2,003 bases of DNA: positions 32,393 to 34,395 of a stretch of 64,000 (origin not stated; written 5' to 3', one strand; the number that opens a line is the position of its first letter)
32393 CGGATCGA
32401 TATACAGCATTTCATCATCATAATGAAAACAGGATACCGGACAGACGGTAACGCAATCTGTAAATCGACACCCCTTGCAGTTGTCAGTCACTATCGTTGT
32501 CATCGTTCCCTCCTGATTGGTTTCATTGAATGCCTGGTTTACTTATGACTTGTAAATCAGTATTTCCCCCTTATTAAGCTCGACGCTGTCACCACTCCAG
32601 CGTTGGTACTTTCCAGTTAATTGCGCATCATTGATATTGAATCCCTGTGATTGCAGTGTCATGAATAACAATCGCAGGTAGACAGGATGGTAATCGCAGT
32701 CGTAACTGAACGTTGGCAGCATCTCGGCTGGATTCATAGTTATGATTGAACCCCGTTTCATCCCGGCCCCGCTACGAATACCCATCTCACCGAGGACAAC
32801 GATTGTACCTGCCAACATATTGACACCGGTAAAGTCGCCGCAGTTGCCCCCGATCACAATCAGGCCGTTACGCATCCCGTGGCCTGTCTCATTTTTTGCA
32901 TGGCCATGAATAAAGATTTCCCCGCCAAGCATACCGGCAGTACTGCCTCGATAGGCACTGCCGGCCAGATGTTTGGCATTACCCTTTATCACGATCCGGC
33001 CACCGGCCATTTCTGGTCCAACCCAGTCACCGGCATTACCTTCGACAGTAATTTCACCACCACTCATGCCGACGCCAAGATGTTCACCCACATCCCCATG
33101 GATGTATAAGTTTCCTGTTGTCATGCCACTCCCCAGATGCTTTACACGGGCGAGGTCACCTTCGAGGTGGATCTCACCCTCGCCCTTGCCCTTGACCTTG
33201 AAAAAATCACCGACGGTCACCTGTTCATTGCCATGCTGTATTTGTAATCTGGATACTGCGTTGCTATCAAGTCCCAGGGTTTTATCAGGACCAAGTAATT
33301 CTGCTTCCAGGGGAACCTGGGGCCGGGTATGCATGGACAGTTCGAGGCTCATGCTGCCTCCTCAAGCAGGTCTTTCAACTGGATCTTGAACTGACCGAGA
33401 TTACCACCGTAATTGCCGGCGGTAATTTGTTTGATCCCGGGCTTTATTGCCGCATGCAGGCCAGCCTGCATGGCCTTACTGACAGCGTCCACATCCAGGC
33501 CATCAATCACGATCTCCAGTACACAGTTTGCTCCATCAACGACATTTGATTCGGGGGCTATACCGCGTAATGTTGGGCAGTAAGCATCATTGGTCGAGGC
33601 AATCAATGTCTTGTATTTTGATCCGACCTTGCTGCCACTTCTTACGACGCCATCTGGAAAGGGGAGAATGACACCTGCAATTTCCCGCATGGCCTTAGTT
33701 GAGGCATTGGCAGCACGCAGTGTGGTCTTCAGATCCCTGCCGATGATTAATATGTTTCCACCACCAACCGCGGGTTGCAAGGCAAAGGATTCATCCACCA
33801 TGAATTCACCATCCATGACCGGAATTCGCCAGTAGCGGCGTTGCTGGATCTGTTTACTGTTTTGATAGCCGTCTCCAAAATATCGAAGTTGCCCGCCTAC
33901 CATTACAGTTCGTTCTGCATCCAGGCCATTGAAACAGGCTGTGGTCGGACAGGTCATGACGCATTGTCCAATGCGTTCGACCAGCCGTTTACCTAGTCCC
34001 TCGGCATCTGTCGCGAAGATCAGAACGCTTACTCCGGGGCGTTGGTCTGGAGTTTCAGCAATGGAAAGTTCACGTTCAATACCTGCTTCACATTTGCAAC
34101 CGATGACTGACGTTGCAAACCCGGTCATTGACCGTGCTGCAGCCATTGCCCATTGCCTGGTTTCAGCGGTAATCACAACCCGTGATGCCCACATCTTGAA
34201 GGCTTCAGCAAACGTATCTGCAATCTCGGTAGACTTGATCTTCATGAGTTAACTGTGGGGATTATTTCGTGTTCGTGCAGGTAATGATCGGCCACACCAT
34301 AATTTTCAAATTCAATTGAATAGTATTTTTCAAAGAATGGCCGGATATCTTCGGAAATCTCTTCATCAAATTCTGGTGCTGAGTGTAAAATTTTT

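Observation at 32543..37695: Second, archaeal-style formylmethanofuran dehydrogenase-like operon (FwdD-FwdB-FwdA-Ftr-FwdC) that keeps the Mo/W active site lost in the adjacent Fhc paralog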

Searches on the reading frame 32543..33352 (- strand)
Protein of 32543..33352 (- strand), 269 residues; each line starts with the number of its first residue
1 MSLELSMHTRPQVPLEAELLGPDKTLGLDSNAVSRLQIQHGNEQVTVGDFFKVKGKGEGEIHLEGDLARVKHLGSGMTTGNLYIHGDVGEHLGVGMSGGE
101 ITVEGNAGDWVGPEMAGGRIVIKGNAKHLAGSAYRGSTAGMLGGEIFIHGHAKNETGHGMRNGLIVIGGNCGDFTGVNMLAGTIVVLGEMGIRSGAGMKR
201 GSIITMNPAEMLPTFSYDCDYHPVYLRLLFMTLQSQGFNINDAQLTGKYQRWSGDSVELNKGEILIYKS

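Call 4: search_protein_families(library=pfam, proteins=[window:32543-33352:-])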
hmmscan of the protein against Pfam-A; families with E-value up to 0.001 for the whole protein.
window:32543-33352:- (269 aa): 1 family
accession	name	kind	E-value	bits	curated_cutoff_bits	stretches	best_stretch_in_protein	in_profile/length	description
PF01493.24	GXGXG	-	9.2e-21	74.7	32.5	2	101-210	54-167/190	GXGXG motif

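Call 5: search_protein_families(library=ncbifam, proteins=[window:32543-33352:-])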
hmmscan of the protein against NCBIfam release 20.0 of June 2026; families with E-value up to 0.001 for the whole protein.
window:32543-33352:- (269 aa): 3 families
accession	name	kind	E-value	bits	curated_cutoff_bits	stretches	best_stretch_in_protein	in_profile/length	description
TIGR03122.1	one_C_dehyd_C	equivalog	1.1e-76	257.5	130.65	1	3-266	1-260/260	formylmethanofuran dehydrogenase subunit C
NF042910.1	FMH_DH_FwdC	exception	1.8e-54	184.6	340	1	4-264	3-260/271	tungsten-dependent formylmethanofuran dehydrogenase subunit FwdC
NF008730.0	PRK11750.1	equivalog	5.1e-09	34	1047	1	63-202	1252-1397/1490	glutamate synthase large subunit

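Call 52: search_solved_structures(query=window:32543-33352:-, max_evalue=0.001, show_alignments=5)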
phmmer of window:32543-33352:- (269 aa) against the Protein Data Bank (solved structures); distinct sequences matched with E-value up to 0.001: 11.
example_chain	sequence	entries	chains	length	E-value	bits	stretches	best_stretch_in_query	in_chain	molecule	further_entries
5t5i_C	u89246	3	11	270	1.4e-48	169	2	6-213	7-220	Tungsten-containing formylmethanofuran dehydrogenase 2 subunit C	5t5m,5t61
9sw6_K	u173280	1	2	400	2.7e-46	161.5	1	12-216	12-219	Molybdenum-containing formylmethanofuran dehydrogenase 1 subunit C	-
8rja_C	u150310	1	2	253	7.5e-41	143.6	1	8-219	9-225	formylmethanofuran dehydrogenase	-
6s6y_C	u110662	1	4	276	1.7e-40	142.5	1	11-266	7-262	Formylmethanofuran dehydrogenase subunit C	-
9sfi_R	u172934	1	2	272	2.5e-39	138.6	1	6-258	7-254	Tungsten-containing formylmethanofuran dehydrogenase 2 subunit C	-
7bkb_I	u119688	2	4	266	1.1e-30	110.3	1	5-214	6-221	Formylmethanofuran dehydrogenase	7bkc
7mfm_G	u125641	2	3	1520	3.1e-07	33.4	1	78-222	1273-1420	Glutamate synthase (NADPH) large chain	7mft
6s6s_A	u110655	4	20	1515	3.2e-07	33.4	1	82-238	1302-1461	Glutamate synthase [NADPH] large chain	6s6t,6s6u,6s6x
2vdc_A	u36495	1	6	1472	3.2e-07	33.3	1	82-238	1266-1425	GLUTAMATE SYNTHASE [NADPH] LARGE CHAIN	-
1ea0_A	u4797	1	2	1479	3.2e-07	33.3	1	82-238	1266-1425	GLUTAMATE SYNTHASE [NADPH] LARGE CHAIN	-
1llw_A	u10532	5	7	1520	7.5e-06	28.8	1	63-206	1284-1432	Ferredoxin-dependent glutamate synthase | FERREDOXIN-DEPENDENT GLUTAMATE SYNTHASE 2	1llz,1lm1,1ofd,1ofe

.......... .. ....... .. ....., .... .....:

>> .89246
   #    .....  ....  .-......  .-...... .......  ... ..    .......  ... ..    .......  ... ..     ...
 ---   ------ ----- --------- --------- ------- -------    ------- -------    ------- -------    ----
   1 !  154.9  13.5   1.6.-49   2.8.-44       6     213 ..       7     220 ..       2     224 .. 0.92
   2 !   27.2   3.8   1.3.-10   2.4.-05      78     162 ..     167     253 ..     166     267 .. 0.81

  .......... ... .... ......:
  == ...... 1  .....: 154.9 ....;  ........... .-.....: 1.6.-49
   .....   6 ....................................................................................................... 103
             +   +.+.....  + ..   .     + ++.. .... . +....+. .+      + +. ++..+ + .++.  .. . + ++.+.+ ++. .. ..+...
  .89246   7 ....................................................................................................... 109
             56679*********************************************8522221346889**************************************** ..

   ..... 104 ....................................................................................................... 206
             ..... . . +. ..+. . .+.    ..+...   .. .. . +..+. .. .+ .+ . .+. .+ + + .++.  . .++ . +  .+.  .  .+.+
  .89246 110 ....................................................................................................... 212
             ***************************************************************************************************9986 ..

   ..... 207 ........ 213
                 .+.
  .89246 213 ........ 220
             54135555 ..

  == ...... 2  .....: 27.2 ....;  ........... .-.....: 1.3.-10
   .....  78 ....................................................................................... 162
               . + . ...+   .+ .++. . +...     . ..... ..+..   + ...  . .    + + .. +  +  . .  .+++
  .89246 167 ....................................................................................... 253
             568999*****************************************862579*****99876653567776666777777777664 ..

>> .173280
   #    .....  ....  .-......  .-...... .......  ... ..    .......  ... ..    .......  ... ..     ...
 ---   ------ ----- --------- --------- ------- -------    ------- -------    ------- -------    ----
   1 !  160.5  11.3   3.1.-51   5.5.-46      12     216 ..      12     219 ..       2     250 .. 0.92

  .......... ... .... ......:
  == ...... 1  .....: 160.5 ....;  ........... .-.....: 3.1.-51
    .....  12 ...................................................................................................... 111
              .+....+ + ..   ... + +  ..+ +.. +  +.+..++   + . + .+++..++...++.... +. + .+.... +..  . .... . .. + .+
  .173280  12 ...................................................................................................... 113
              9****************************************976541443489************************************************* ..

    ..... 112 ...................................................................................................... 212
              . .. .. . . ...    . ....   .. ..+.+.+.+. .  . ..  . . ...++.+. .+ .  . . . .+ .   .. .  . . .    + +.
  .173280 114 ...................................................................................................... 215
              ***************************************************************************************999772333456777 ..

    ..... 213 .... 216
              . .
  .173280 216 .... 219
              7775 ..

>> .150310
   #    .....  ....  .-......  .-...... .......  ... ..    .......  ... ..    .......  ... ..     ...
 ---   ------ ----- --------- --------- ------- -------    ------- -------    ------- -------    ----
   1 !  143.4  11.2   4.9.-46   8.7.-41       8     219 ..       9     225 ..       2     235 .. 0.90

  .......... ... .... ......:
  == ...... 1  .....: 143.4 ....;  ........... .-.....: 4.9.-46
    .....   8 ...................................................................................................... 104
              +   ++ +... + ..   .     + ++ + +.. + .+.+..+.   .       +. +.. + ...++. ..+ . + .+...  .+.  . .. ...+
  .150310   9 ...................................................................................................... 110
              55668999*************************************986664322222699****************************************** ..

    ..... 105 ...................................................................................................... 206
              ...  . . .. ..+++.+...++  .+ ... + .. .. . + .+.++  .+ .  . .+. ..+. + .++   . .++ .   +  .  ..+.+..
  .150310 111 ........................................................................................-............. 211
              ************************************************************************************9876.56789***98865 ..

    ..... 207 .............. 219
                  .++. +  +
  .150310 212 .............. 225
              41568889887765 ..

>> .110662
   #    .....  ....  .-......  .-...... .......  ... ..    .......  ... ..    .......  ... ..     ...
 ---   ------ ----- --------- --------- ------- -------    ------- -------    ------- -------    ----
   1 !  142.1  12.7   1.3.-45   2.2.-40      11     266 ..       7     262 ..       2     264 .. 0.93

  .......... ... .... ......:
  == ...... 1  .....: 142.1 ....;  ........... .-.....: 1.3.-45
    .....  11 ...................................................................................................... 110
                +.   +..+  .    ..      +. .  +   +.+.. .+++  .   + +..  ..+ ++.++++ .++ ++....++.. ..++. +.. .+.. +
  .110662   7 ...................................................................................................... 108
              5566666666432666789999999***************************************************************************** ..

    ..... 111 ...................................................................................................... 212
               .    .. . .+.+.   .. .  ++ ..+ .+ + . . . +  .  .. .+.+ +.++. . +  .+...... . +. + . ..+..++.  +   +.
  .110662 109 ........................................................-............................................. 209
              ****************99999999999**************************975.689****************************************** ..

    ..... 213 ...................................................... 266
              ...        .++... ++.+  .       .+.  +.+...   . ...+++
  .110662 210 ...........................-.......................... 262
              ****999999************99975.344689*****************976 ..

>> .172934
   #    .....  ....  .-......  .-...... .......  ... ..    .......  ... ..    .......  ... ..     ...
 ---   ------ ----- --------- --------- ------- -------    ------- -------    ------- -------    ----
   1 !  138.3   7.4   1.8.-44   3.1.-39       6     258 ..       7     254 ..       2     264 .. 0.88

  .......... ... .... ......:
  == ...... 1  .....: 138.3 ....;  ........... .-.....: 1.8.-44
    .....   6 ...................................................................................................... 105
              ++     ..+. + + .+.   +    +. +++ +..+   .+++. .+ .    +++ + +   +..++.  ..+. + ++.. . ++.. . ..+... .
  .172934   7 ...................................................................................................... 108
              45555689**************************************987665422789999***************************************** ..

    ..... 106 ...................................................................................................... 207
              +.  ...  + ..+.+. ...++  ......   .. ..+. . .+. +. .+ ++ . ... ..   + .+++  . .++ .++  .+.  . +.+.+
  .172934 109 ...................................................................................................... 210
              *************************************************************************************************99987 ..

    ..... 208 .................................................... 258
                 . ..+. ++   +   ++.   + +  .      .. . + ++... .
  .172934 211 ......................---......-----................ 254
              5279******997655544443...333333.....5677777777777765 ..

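Call 60: find_homologous_proteins(query=window:32543-33352:-, max_evalue=1e-10)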
Query window:32543-33352:- (269 aa): 2147 proteins with E <= 1e-10 among 2818 candidates; the best 120 are listed.
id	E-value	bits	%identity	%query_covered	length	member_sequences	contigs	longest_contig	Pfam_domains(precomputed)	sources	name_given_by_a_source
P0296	2.1e-162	557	93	99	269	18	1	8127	PF01493.26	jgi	jgi:formylmethanofuran dehydrogenase subunit C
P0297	2.8e-142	491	81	100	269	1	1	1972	PF01493.26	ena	-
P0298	7.4e-142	490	79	100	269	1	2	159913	PF01493.26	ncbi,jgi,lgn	-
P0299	7.3e-121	421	68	100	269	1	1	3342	PF01493.26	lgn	-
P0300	1.5e-120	420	69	100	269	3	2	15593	PF01493.26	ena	-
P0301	2.3e-120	419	67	99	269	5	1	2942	PF01493.26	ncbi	-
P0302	3.0e-120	419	67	100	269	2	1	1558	PF01493.26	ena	-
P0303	7.5e-120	418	68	100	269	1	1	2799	PF01493.26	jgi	jgi:formylmethanofuran dehydrogenase subunit C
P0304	7.7e-120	418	67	100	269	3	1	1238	PF01493.26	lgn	-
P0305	2.5e-119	416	68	100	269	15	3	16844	PF01493.26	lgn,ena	-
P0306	5.0e-119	415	70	100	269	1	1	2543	PF01493.26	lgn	-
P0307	1.5e-118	413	68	99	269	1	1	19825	PF01493.26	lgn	-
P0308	2.9e-118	412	68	100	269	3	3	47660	PF01493.26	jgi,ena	jgi:formylmethanofuran dehydrogenase subunit C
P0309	8.2e-118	411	66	100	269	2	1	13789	PF01493.26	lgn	-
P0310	1.5e-117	410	67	100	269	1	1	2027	PF01493.26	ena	-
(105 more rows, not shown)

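Call 66: predict_structure(alignment_id=A1)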
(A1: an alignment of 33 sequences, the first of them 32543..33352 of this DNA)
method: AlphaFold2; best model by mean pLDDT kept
length: 269 residues; sequences in the alignment: 33
mean_pLDDT: 95.2   pTM: 0.92
mean pLDDT of the five models: 95.2, 95.0, 94.8, 94.7, 94.3
residues with pLDDT >= 90: 247; 70-90: 18; 50-70: 4; < 50: 0
segments of 3 or more residues with pLDDT < 50: none
pLDDT, mean of each block of 10 residues (from residue 1): 93 94 95 97 96 96 96 97 98 98 98 98 99 91 98 98 98 96 98 94 96 93 92 96 92 81 92
secondary structure, 60 per line:
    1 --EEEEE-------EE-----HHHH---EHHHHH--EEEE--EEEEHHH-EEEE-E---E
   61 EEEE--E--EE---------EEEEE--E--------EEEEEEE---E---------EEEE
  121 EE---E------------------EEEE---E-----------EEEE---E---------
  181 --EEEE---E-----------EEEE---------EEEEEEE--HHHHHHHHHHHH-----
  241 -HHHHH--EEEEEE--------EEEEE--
elements in order: E3-7 H22-25 H30-34 E37-40 E43-46 E51-54 E60-64 E81-85 E97-103 E117-122 E145-148 E164-167 E183-186 E202-205 E215-221 H224-235 H242-246 E249-254 E263-267

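Call 69: fold_search(model_id=the predicted structure, library=pdb)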
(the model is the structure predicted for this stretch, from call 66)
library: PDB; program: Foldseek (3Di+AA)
matches with E <= 10: 26; with E <= 0.001: 6
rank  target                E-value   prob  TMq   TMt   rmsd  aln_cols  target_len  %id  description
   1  5t5i_C                7.8e-17  1.00  0.88  0.88   2.8       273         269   35  TUNGSTEN-CONTAINING FORMYLMETHANOFURAN DEHYDROGENASE FROM METHANOTHERMOBACTER WOLFEII, ORTHORHOMBIC FORM AT 1.9 A (released 2016-10-19)
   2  5t61_O                2.0e-16  1.00  0.87  0.88   2.9       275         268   35  TUNGSTEN-CONTAINING FORMYLMETHANOFURAN DEHYDROGENASE FROM METHANOTHERMOBACTER WOLFEII, TRICLINIC FORM AT 2.55 A (released 2016-10-19)
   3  5t61_C                5.7e-16  1.00  0.87  0.87   3.0       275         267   35  TUNGSTEN-CONTAINING FORMYLMETHANOFURAN DEHYDROGENASE FROM METHANOTHERMOBACTER WOLFEII, TRICLINIC FORM AT 2.55 A (released 2016-10-19)
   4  8rja_C                1.3e-15  1.00  0.85  0.91   2.7       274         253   33  Crystal structure of the F420-reducing formylmethanofuran dehydrogenase complex from the ethanotroph Candidatus Ethano (released 2024-10-02)
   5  6s6y_C                2.7e-15  1.00  0.90  0.91   2.1       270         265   34  X-ray crystal structure of the formyltransferase/hydrolase complex (FhcABCD) from Methylorubrum extorquens in complex  (released 2019-12-04)
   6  7bkb_I                8.5e-12  1.00  0.83  0.85   2.9       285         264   30  Formate dehydrogenase - heterodisulfide reductase - formylmethanofuran dehydrogenase complex from Methanospirillum hun (released 2021-09-29)
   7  7mfm_G                1.9e-03  1.00  0.45  0.09   4.3       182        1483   19  Glutamate synthase, glutamate dehydrogenase counter-enzyme complex (released 2022-01-05)
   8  1ofd_A                4.0e-03  1.00  0.48  0.09   4.6       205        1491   22  Glutamate Synthase from Synechocystis sp in complex with 2-Oxoglutarate at 2.0 Angstrom resolution (released 2003-06-11)
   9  1ofe_A                3.2e-02  1.00  0.43  0.09   4.9       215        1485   21  Glutamate Synthase from Synechocystis sp in complex with 2-Oxoglutarate and L-DON at 2.45 Angstrom resolution (released 2003-06-11)
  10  1llw                  5.0e-02  1.00  0.46  0.09   3.3       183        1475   22  Structural studies on the synchronization of catalytic centers in glutamate synthase: complex with 2-oxoglutarate (released 2002-07-31)
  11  2vdc_A                6.8e-02  1.00  0.46  0.09   4.9       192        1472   22  THE 9.5 A RESOLUTION STRUCTURE OF GLUTAMATE SYNTHASE FROM CRYO-ELECTRON MICROSCOPY AND ITS OLIGOMERIZATION BEHAVIOR IN (released 2008-01-15)
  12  1ea0_A                7.5e-02  1.00  0.46  0.09   4.9       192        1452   22  Alpha subunit of A. brasilense glutamate synthase (released 2001-11-01)
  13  8j9i_G1               2.4e+00  0.01  0.13  0.10  11.4       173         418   12  Cryo-EM structure of Euglena gracilis complex I, turnover state (released 2024-02-28)
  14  3p4g_D                4.2e+00  0.08  0.24  0.22   7.1       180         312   14  X-ray crystal structure of a hyperactive, Ca2+-dependent, beta-helical antifreeze protein from an Antarctic bacterium (released 2011-04-27)
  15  3jqy_B                5.2e+00  0.02  0.14  0.17  12.1       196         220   12  Crystal Structure of the polySia specific acetyltransferase NeuO (released 2010-08-18)
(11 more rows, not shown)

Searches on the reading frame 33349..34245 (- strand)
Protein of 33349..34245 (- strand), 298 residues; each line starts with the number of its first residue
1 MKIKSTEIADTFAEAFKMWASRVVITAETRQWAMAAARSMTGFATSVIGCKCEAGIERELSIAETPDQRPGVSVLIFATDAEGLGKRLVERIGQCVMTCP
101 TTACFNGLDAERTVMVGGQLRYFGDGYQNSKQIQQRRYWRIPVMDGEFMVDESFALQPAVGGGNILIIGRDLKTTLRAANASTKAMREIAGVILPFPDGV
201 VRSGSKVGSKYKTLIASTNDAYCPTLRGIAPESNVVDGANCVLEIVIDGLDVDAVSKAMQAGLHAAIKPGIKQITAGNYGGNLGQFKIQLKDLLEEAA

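Call 4: search_protein_families(library=pfam, proteins=[window:33349-34245:-])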
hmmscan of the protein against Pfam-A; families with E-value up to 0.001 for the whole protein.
window:33349-34245:- (298 aa): 2 families
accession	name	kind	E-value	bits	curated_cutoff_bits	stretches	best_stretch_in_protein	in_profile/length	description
PF01913.23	FTR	-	9e-63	210.9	27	1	1-143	1-142/142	Formylmethanofuran-tetrahydromethanopterin formyltransferase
PF02741.20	FTR_C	-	1.1e-57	194.7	25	1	146-293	1-149/149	FTR, proximal lobe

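Call 5: search_protein_families(library=ncbifam, proteins=[window:33349-34245:-])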
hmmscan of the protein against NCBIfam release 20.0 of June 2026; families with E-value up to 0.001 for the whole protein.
window:33349-34245:- (298 aa): 2 families
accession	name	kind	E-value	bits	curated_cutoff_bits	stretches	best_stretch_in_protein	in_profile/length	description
NF002554.0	PRK02114.1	subfamily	1.4e-131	438.3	297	1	1-294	1-296/297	formylmethanofuran--tetrahydromethanopterin N-formyltransferase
TIGR03119.1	one_C_fhcD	equivalog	1.1e-127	425.5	292.6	1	8-293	1-288/288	formylmethanofuran--tetrahydromethanopterin N-formyltransferase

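Call 81: search_solved_structures(query=window:33349-34245:-, max_evalue=1e-10)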
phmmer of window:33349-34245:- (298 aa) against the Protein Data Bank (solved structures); distinct sequences matched with E-value up to 1e-10: 4.
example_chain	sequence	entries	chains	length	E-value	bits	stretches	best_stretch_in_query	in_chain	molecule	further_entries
6s6y_D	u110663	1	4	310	7.6e-96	324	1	5-297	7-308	Formylmethanofuran--tetrahydromethanopterin formyltransferase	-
1m5s_A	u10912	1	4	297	9e-85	287.7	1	1-293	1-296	Formylmethanofuran--tetrahydromethanopterin formyltransferase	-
1ftr_A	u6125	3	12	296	3.6e-83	282.4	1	1-293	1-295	FORMYLMETHANOFURAN:TETRAHYDROMETHANOPTERIN FORMYLTRANSFERASE | Formylmethanofuran--tetrahydromethanopterin formyltransferase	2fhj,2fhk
1m5h_A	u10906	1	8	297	5.4e-78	265.4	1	1-293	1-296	Formylmethanofuran--tetrahydromethanopterin formyltransferase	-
